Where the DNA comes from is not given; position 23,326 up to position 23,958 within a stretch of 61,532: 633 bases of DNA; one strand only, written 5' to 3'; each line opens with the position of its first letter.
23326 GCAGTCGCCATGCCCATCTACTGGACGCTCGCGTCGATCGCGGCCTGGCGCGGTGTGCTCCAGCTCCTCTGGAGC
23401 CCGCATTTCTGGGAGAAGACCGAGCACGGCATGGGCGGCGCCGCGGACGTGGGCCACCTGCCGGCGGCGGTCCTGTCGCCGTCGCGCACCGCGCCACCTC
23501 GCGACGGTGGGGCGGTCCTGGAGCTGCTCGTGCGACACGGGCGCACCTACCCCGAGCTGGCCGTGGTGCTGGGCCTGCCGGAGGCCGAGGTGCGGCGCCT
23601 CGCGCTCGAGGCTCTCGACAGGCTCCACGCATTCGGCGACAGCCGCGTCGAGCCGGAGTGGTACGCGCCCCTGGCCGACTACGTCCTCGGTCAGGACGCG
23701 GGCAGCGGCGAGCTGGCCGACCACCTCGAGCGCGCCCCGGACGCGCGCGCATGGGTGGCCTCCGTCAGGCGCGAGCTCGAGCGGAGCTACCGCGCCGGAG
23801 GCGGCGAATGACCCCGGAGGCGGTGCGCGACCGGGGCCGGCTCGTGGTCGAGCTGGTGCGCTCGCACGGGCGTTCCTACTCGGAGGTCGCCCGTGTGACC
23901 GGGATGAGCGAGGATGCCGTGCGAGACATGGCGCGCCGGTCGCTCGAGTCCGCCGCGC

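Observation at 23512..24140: Paralogous sigma-70 region-4-like HTH plus anti-sigma-like module on both sides of the junction between two coupled glycosyltransferases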

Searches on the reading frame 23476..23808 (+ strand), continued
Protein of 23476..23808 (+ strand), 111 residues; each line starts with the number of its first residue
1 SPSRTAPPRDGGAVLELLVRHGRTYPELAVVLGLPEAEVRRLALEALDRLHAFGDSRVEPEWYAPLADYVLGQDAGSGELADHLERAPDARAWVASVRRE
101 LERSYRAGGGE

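Call 75: search_protein_families(library=pfam, proteins=[L041:1569-4286:+, L041:4283-5851:+, L041:5932-7833:+, L041:9374-10423:+, L041:10781-11614:+], max_evalue=0.001)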
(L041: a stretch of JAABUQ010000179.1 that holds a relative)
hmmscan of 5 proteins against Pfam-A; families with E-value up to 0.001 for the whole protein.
L041:1569-4286:+ (905 aa): 5 families
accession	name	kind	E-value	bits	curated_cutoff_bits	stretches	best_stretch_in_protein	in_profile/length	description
PF00535.33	Glycos_transf_2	-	7.4e-56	189.1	23.3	2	136-278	1-142/168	Glycosyl transferase family 2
PF13641.12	Glyco_tranf_2_3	-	4.2e-41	141.9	27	2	574-807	4-224/230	Glycosyltransferase like family 2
PF13632.12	Glyco_trans_2_3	-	3.1e-16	60.2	27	2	655-815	2-144/198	Glycosyl transferase family group 2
PF10111.15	Glyco_tranf_2_2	-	5.4e-16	59.3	27.3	2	598-800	25-222/276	Glycosyltransferase like family 2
PF13506.12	Glyco_transf_21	-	9.9e-16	58.1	21.7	2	207-313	24-121/174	Glycosyl transferase family 21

L041:4283-5851:+ (522 aa): 1 family
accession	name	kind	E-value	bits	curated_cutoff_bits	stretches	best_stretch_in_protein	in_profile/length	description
PF01943.22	Polysacc_synt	-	7.6e-05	22.7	28.2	1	17-241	1-219/274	Polysaccharide biosynthesis protein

L041:5932-7833:+ (633 aa): 0 families

L041:9374-10423:+ (349 aa): 0 families

L041:10781-11614:+ (277 aa): 2 families
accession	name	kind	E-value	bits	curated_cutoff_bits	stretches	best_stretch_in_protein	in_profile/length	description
PF00072.30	Response_reg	-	8.3e-30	103.7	30.2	1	32-141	1-111/111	Response regulator receiver domain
PF00486.34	Trans_reg_C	-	7.4e-29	100.1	26.2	1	191-267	1-77/77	Transcriptional regulatory protein, C terminal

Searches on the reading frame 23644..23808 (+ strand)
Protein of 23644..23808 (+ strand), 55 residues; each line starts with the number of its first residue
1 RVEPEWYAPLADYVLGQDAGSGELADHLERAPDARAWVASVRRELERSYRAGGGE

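Call 46: search_protein_families(library=pfam, proteins=[window:23644-23808:+], max_evalue=10)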
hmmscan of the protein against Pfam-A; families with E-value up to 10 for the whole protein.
seq(55 aa): 1 family
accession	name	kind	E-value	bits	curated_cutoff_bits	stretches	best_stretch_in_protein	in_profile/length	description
PF14754.11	IFR3_antag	-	0.13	11.9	25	1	10-49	202-241/249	Papain-like auto-proteinase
